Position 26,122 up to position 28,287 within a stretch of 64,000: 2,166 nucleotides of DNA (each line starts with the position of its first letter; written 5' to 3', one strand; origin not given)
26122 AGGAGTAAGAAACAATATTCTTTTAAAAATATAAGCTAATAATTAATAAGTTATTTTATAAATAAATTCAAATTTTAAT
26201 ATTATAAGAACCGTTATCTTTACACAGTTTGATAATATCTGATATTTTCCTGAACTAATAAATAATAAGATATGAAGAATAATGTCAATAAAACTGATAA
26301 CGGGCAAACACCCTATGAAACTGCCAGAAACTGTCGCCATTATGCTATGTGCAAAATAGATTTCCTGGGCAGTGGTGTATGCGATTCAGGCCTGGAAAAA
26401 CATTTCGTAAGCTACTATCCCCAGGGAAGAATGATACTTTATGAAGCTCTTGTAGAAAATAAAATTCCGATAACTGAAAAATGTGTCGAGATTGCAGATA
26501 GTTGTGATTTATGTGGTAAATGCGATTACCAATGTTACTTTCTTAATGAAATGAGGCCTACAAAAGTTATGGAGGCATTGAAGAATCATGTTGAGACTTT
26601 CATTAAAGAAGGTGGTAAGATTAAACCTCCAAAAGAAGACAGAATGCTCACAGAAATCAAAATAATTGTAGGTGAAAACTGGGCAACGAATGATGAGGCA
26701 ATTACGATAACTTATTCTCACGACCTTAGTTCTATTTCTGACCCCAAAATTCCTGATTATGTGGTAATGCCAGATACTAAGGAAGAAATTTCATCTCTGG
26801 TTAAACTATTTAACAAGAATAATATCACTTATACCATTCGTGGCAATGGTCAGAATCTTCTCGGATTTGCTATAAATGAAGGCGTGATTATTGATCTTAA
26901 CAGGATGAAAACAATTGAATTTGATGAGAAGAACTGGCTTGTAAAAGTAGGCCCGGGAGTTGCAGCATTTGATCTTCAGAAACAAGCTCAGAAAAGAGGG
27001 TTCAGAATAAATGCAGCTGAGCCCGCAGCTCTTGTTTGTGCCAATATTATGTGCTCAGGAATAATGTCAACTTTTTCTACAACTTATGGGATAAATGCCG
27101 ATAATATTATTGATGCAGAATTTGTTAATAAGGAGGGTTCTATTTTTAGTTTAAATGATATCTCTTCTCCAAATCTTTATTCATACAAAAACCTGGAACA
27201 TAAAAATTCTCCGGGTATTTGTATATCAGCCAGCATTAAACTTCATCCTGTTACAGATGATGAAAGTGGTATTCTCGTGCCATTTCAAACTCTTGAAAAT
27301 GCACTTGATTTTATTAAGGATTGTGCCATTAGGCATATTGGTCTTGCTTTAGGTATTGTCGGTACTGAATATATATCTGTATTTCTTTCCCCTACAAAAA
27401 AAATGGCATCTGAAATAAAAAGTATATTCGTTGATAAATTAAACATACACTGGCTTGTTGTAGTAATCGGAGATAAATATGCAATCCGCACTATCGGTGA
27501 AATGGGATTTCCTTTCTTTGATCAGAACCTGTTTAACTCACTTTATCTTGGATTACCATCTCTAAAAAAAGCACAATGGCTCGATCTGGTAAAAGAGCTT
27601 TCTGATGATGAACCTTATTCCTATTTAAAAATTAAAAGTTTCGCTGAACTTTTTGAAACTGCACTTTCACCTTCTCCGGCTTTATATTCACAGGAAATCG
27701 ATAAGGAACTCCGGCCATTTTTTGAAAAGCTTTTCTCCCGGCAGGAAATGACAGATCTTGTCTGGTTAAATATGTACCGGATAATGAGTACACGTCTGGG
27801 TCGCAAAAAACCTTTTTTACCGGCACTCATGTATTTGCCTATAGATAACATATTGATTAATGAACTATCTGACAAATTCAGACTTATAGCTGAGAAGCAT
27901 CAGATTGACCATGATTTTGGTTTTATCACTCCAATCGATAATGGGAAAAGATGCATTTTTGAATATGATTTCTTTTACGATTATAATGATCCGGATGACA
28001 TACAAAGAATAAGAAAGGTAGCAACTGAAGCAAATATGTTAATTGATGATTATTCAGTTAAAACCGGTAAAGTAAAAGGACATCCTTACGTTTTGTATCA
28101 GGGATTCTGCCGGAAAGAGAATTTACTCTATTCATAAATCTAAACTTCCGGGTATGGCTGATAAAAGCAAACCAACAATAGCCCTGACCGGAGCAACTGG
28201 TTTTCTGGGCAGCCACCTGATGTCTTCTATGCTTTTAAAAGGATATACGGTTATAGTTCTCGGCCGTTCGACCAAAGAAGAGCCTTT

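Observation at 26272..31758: Tight four-gene operon (Fe-S/FAD oxidoreductase, thioester reductase, B12-radical SAM, UbiG-like methyltransferase) with no pathway I can name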

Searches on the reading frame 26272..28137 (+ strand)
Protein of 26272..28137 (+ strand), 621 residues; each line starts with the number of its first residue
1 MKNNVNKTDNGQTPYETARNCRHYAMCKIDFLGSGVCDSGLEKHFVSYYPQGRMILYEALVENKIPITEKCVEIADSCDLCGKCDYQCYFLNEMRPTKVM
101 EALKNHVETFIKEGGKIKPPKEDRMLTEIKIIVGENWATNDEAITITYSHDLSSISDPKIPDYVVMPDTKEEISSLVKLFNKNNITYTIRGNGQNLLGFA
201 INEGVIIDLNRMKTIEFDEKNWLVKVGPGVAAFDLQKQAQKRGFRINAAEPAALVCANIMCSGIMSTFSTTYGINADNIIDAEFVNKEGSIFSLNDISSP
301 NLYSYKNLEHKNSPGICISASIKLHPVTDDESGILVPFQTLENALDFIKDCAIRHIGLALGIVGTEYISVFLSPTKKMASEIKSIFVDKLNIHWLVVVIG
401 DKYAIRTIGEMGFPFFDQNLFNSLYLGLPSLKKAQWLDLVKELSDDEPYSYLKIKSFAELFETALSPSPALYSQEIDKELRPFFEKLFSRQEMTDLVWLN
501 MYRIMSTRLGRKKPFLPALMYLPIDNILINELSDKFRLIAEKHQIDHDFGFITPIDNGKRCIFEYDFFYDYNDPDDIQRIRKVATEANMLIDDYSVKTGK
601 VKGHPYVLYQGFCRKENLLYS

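Call 3: search_protein_families(library=pfam, proteins=[window:26272-28137:+], max_evalue=0.01)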
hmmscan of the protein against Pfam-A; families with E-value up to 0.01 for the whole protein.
window:26272-28137:+ (621 aa): 1 family
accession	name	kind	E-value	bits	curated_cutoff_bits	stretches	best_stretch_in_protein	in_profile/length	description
PF01565.28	FAD_binding_4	-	8.7e-26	90.7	26.4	1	161-294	1-138/139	FAD binding domain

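Call 4: search_protein_families(library=ncbifam, proteins=[window:26272-28137:+], max_evalue=0.01)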
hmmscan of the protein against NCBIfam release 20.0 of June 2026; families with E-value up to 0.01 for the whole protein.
window:26272-28137:+ (621 aa): 6 families
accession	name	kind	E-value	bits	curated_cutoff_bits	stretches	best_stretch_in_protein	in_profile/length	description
TIGR00387.1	glcD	equivalog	9.7e-14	51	567.9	1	164-356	1-202/413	glycolate oxidase subunit GlcD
TIGR01678.1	FAD_lactone_ox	subfamily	1.8e-08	33.8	396.8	1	161-329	15-183/438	sugar 1,4-lactone oxidase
NF010480.0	PRK13905.1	equivalog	5.7e-08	32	259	1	162-328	35-196/303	UDP-N-acetylmuramate dehydrogenase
NF049975.1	2HglutDHaseYdiJ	equivalog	2.1e-07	29.1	1350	1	159-307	50-205/1018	D-2-hydroxyglutarate dehydrogenase YdiJ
TIGR00179.1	murB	equivalog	5.2e-07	29.2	144.5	1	162-325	14-178/290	UDP-N-acetylmuramate dehydrogenase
NF008408.0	PRK11230.1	equivalog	1.3e-06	27.1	897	1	159-295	54-195/499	glycolate oxidase subunit GlcD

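Call 5: find_homologous_proteins(query=window:26272-28137:+)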
Query window:26272-28137:+ (621 aa): 1259 proteins with E <= 0.001 among 8000 candidates; the best 120 are listed.
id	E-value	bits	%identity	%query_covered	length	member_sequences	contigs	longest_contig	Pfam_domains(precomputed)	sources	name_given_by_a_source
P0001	0.0e+0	1437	100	100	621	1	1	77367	PF01565.29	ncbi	-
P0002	0.0e+0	1352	95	100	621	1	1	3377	PF01565.29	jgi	jgi:hypothetical protein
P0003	0.0e+0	1286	88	100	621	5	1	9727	PF01565.29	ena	-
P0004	0.0e+0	1281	88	100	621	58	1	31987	PF01565.29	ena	-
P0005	0.0e+0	1280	88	100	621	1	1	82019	PF01565.29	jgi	jgi:hypothetical protein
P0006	0.0e+0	1279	88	100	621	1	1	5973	PF01565.29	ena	-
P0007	0.0e+0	1279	88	100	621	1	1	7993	PF01565.29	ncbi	ncbi:MAG TPA: FAD-dependent oxidoreductase [Bacteroidales bacterium]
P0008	0.0e+0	1279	88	100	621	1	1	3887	PF01565.29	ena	-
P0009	0.0e+0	1278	88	100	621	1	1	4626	PF01565.29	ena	-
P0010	0.0e+0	1278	88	100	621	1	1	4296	PF01565.29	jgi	jgi:hypothetical protein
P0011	0.0e+0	1277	88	100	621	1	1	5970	PF01565.29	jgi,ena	jgi:hypothetical protein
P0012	0.0e+0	1277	87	100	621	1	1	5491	PF01565.29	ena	-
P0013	0.0e+0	1277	88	100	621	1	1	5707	PF01565.29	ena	-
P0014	0.0e+0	1277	88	100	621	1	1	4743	PF01565.29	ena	-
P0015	0.0e+0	1276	88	100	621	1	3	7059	PF01565.29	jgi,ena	-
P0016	0.0e+0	1276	88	100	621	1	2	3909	PF01565.29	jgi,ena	jgi:hypothetical protein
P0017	0.0e+0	1276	88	100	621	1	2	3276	PF01565.29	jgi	jgi:hypothetical protein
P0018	0.0e+0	1276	88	100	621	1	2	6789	PF01565.29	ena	-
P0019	0.0e+0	1275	88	100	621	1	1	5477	PF01565.29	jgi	jgi:hypothetical protein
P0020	0.0e+0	1274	87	100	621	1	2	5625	PF01565.29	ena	-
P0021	0.0e+0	1273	87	100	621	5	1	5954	PF01565.29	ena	-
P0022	0.0e+0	1272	88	100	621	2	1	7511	PF01565.29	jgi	jgi:hypothetical protein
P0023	0.0e+0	1272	89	98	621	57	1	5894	PF01565.29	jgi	jgi:UDP-N-acetylenolpyruvoylglucosamine reductase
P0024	0.0e+0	1271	87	100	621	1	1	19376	PF01565.29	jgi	jgi:UDP-N-acetylenolpyruvoylglucosamine reductase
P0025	0.0e+0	1270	89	98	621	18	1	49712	PF01565.29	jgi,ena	-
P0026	0.0e+0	1269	87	100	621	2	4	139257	PF01565.29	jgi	jgi:hypothetical protein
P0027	0.0e+0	1268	87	100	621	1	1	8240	PF01565.29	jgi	jgi:UDP-N-acetylenolpyruvoylglucosamine reductase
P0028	0.0e+0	1266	87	100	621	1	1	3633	PF01565.29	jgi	jgi:hypothetical protein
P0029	0.0e+0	1263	87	100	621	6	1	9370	PF01565.29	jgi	jgi:hypothetical protein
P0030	0.0e+0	1261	86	100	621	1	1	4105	PF01565.29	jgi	jgi:UDP-N-acetylenolpyruvoylglucosamine reductase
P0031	0.0e+0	1259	86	100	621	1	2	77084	PF01565.29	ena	-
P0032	0.0e+0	1259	86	100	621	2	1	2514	PF01565.29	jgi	-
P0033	0.0e+0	1258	86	100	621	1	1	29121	PF01565.29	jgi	jgi:hypothetical protein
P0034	0.0e+0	1257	86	100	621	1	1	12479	PF01565.29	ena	-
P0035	0.0e+0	1256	86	100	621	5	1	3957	PF01565.29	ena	-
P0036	0.0e+0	1255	86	100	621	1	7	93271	PF01565.29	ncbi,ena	-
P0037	0.0e+0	1251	87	98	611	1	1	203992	PF01565.29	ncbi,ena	-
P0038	0.0e+0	1251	85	100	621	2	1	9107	PF01565.29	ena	-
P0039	0.0e+0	1249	85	100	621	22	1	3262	PF01565.29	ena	-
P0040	0.0e+0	1249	87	98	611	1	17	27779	PF01565.29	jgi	jgi:hypothetical protein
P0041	0.0e+0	1248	86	100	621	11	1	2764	PF01565.29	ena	-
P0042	0.0e+0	1248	86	98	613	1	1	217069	PF01565.29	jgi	jgi:hypothetical protein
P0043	0.0e+0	1245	85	100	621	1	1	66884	PF01565.29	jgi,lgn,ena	-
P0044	0.0e+0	1244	85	100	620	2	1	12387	PF01565.29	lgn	-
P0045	0.0e+0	1244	87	98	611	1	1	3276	PF01565.29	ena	-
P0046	0.0e+0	1243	87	100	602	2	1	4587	PF01565.29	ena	-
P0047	0.0e+0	1242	84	100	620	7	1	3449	PF01565.29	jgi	-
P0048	0.0e+0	1239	85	100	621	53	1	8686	PF01565.29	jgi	-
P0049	0.0e+0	1235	83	100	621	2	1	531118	PF01565.29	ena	-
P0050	0.0e+0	1234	83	100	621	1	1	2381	PF01565.29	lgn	-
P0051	0.0e+0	1234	84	99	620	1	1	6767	PF01565.29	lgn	-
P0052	0.0e+0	1233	84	100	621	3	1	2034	PF01565.29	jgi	-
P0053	0.0e+0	1233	84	99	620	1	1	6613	PF01565.29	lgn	-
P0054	0.0e+0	1233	84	100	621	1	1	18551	PF01565.29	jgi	jgi:UDP-N-acetylenolpyruvoylglucosamine reductase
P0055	0.0e+0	1233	85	98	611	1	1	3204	PF01565.29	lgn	-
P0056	0.0e+0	1232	84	100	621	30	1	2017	PF01565.29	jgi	jgi:hypothetical protein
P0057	0.0e+0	1232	87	98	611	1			PF01565.29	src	-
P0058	0.0e+0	1232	86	98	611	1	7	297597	PF01565.29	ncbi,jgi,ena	-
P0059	0.0e+0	1232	86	98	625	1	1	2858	PF01565.29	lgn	-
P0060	0.0e+0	1231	85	98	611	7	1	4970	PF01565.29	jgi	-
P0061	0.0e+0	1230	83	100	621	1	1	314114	PF01565.29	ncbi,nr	ncbi:MAG: FAD-binding oxidoreductase [Bacteroidota bacterium]|nr:FAD-binding oxidoreductase [Bactero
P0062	0.0e+0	1228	85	98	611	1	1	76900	PF01565.29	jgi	jgi:UDP-N-acetylenolpyruvoylglucosamine reductase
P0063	0.0e+0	1228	85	98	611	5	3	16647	PF01565.29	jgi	jgi:UDP-N-acetylenolpyruvoylglucosamine reductase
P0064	0.0e+0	1227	84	99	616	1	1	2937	PF01565.29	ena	-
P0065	0.0e+0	1227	86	98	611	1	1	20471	PF01565.29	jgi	-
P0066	0.0e+0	1227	88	96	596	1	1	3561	PF01565.29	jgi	jgi:hypothetical protein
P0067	0.0e+0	1227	88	96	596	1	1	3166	PF01565.29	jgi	jgi:hypothetical protein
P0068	0.0e+0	1226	86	98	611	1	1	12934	PF01565.29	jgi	-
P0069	0.0e+0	1226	85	98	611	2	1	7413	PF01565.29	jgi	-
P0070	0.0e+0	1226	85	98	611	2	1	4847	PF01565.29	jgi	-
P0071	0.0e+0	1225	83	100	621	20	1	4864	PF01565.29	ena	-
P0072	0.0e+0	1225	84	99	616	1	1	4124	PF01565.29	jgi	-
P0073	0.0e+0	1224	85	98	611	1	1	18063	PF01565.29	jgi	-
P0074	0.0e+0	1224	86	98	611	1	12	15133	PF01565.29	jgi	jgi:hypothetical protein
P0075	0.0e+0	1223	85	98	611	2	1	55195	PF01565.29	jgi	-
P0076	0.0e+0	1223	85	98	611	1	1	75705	PF01565.29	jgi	jgi:UDP-N-acetylenolpyruvoylglucosamine reductase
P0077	0.0e+0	1223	85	98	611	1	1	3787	PF01565.29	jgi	-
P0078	0.0e+0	1222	83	100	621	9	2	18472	PF01565.29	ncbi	-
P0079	0.0e+0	1221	83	100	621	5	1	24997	PF01565.29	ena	-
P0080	0.0e+0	1220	83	100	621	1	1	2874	PF01565.29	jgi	jgi:FAD binding domain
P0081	0.0e+0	1220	87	96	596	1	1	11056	PF01565.29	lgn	-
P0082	0.0e+0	1218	85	98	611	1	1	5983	PF01565.29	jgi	-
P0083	0.0e+0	1217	84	98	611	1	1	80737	PF01565.29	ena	-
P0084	0.0e+0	1217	83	100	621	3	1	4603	PF01565.29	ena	-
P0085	0.0e+0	1217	85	98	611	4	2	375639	PF01565.29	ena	-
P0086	0.0e+0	1217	84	98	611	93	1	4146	PF01565.29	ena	-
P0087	0.0e+0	1217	84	98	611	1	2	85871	PF01565.29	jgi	-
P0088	0.0e+0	1216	83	98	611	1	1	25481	PF01565.29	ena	-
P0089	0.0e+0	1215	84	98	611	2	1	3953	PF01565.29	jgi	-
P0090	0.0e+0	1215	84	98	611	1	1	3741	PF01565.29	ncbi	ncbi:MAG TPA: FAD-dependent oxidoreductase [Ignavibacteria bacterium]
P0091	0.0e+0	1215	84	98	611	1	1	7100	PF01565.29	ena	-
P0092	0.0e+0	1215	85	97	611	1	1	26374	PF01565.29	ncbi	-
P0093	0.0e+0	1215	84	98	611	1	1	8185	PF01565.29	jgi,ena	-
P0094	0.0e+0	1214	85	98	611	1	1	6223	PF01565.29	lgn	-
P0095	0.0e+0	1213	83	98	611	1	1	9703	PF01565.29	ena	-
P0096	0.0e+0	1213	84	98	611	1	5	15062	PF01565.29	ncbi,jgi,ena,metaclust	ncbi:MAG TPA: FAD-dependent oxidoreductase [Bacteroidales bacterium]|metaclust:\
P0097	0.0e+0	1213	86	96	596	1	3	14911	PF01565.29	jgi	jgi:FAD/FMN-containing dehydrogenases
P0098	0.0e+0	1213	83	98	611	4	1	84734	PF01565.29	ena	-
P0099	0.0e+0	1212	83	98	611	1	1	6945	PF01565.29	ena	-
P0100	0.0e+0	1211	84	98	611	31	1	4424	PF01565.29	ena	-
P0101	0.0e+0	1211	82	100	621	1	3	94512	PF01565.29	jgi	jgi:UDP-N-acetylenolpyruvoylglucosamine reductase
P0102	0.0e+0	1211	84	98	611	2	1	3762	PF01565.29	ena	-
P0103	0.0e+0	1210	83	98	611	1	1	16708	PF01565.29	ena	-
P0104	0.0e+0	1210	81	100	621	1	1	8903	PF01565.29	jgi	-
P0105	0.0e+0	1210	86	96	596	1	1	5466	PF01565.29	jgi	jgi:hypothetical protein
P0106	0.0e+0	1209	84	98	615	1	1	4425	PF01565.29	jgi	jgi:hypothetical protein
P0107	0.0e+0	1207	83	98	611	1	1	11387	PF01565.29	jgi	-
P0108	0.0e+0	1207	83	98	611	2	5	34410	PF01565.29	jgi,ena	-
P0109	0.0e+0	1207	82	100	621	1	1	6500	PF01565.29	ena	-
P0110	0.0e+0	1207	82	100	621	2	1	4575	PF01565.29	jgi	jgi:hypothetical protein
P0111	0.0e+0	1207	86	96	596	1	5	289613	PF01565.29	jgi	jgi:UDP-N-acetylenolpyruvoylglucosamine reductase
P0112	0.0e+0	1207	82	98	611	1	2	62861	PF01565.29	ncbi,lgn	-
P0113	0.0e+0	1207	83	98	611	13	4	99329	PF01565.29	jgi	jgi:hypothetical protein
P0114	0.0e+0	1205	83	98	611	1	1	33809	PF01565.29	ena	-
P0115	0.0e+0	1204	83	98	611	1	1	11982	PF01565.29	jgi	-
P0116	0.0e+0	1204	85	98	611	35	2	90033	PF01565.29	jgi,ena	-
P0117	0.0e+0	1203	82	100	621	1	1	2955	PF01565.29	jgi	jgi:UDP-N-acetylenolpyruvoylglucosamine reductase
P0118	0.0e+0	1203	86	96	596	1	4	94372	PF01565.29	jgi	jgi:UDP-N-acetylenolpyruvoylglucosamine reductase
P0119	0.0e+0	1202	82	98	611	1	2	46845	PF01565.29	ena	-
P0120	0.0e+0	1202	82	98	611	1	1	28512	PF01565.29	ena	-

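Call 8: find_encoding_contigs(protein=P0001, flank=10000, max_places=3)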
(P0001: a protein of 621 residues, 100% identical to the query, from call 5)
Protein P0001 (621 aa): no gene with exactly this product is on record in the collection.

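Call 9: find_encoding_contigs(protein=P0061, flank=10000, max_places=3)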
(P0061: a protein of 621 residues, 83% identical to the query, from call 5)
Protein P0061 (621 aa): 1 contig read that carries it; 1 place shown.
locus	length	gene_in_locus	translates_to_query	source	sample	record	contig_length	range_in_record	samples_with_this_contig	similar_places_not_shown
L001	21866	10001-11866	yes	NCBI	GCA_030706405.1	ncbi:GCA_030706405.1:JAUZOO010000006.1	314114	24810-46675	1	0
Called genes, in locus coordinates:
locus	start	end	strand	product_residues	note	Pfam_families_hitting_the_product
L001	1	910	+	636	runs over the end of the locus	PF07660:STN (faint), PF00263:Secretin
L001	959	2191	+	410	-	PF05137:PilN (weak)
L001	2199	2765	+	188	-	-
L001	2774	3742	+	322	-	-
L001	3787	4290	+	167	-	-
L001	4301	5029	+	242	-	-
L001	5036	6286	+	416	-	-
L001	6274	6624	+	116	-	-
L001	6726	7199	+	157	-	-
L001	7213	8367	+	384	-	PF00482:T2SSF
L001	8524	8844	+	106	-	-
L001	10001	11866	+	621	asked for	PF01565:FAD_binding_4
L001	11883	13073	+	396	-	PF01073:3Beta_HSD, PF01370:Epimerase, PF04321:RmlD_sub_bind, PF07993:NAD_binding_4, PF16363:GDP_Man_Dehyd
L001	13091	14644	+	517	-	PF02310:B12-binding, PF04055:Radical_SAM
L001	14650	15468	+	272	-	PF05148:Methyltransf_8 (weak), PF03141:Methyltransf_29, PF01209:Ubie_methyltran, PF13489:Methyltransf_23, PF13847:Methyltransf_31, PF08241:Methyltransf_11, PF08242:Methyltransf_12, PF13649:Methyltransf_25, +4 more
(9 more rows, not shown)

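Call 10: find_encoding_contigs(protein=P0090, flank=10000, max_places=3)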
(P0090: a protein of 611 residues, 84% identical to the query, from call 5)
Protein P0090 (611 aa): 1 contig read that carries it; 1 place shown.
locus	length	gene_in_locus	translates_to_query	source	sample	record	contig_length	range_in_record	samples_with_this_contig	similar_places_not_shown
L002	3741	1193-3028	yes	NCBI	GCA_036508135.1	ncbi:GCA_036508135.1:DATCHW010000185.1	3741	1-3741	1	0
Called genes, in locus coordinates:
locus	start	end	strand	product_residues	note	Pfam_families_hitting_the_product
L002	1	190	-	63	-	PF12732:YtxH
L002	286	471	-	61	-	PF05532:CsbD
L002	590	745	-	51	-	PF18919:DUF5670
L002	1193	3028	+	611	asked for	PF01565:FAD_binding_4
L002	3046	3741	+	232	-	PF04321:RmlD_sub_bind (weak), PF01073:3Beta_HSD, PF01370:Epimerase, PF07993:NAD_binding_4, PF16363:GDP_Man_Dehyd (weak)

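Call 21: search_solved_structures(query=window:26272-28137:+, max_evalue=0.01, show_alignments=1)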
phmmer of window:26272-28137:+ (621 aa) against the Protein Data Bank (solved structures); distinct sequences matched with E-value up to 0.01: 64 (the best 60 are shown).
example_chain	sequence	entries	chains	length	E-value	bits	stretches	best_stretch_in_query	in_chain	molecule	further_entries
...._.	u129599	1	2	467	4.5e-13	51.6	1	147-348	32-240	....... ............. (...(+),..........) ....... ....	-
2bvf_A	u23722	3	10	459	2.3e-11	46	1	173-303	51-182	6-HYDROXY-D-NICOTINE OXIDASE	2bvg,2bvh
2uuu_A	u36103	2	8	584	1.3e-08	36.9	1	158-394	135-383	ALKYLDIHYDROXYACETONEPHOSPHATE SYNTHASE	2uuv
8jdc_A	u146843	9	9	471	2e-08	36.3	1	127-347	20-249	Probable D-lactate dehydrogenase, mitochondrial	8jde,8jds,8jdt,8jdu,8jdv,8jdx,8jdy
8jdb_A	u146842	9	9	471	2e-08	36.3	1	127-347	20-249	Probable D-lactate dehydrogenase, mitochondrial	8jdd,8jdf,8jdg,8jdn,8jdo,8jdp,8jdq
6fye_A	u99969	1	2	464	1e-07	33.9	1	171-303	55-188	Putative FAD-dependent oxygenase EncM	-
6fyd_A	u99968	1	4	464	1.2e-07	33.7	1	171-303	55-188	Putative FAD-dependent oxygenase EncM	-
6fyg_A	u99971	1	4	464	1.5e-07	33.4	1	171-303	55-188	Putative FAD-dependent oxygenase EncM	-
4xlo_A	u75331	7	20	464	1.6e-07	33.3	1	171-303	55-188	FAD-dependent oxygenase EncM | Putative FAD-dependent oxygenase EncM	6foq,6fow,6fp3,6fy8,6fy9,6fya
3w8w_A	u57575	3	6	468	1.6e-07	33.3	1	171-303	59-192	Putative FAD-dependent oxygenase EncM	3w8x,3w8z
6fyf_A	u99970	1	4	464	1.8e-07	33.1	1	171-303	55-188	Putative FAD-dependent oxygenase EncM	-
6fyb_A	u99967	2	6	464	2e-07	33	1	171-303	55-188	Putative FAD-dependent oxygenase EncM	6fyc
3fw8_A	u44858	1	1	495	2.1e-07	32.9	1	160-294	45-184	Reticuline oxidase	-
3fwa_A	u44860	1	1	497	2.1e-07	32.9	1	160-294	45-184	Reticuline oxidase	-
6f72_A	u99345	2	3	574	2.6e-07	32.6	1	160-303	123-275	MtVAO615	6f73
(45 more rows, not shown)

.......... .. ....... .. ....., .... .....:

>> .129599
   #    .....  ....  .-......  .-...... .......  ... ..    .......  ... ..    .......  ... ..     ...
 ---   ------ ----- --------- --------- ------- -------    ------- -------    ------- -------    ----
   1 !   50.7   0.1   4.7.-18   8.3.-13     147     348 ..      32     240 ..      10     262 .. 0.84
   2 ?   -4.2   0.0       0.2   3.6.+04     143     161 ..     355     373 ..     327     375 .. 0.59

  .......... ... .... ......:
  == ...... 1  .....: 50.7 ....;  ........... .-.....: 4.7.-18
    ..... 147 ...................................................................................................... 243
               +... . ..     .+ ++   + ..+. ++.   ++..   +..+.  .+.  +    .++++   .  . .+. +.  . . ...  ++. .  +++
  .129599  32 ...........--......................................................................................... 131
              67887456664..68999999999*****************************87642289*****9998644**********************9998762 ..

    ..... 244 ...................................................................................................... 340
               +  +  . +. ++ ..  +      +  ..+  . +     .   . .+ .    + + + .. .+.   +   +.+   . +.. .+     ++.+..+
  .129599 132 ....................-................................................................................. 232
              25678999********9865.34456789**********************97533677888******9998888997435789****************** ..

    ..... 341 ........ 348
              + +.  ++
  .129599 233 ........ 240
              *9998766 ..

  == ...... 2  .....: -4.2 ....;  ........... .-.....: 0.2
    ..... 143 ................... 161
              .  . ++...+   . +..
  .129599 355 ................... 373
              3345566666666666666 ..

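Call 23: search_protein_representatives(protein=window:26272-28137:+)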
Query: 621 residues. Proteins with E-value up to 0.001 (for the whole library): 3592; up to 1e-10: 322; up to 1e-30: 74. The best 150 are listed.
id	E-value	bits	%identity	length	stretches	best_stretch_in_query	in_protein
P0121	2.4e-183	627.3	46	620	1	17-620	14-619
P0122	4.9e-175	599.8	44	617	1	16-620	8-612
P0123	5.8e-163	560.0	53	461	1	161-620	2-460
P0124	2.9e-162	557.6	41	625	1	17-620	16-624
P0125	9.6e-153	526.2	42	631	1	17-620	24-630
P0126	4.1e-140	484.5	44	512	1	16-518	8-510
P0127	3.4e-122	425.3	37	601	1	16-586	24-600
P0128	5.8e-122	424.5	37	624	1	17-593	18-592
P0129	5.7e-120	418.0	34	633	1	17-620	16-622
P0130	1.7e-115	403.2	34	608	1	13-595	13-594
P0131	2.8e-115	402.5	35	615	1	16-596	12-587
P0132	4.7e-114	398.4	34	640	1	15-620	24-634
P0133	7.2e-107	374.7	38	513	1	139-620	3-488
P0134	7.7e-107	374.6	54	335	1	160-485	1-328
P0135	1.0e-95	337.8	33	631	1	17-621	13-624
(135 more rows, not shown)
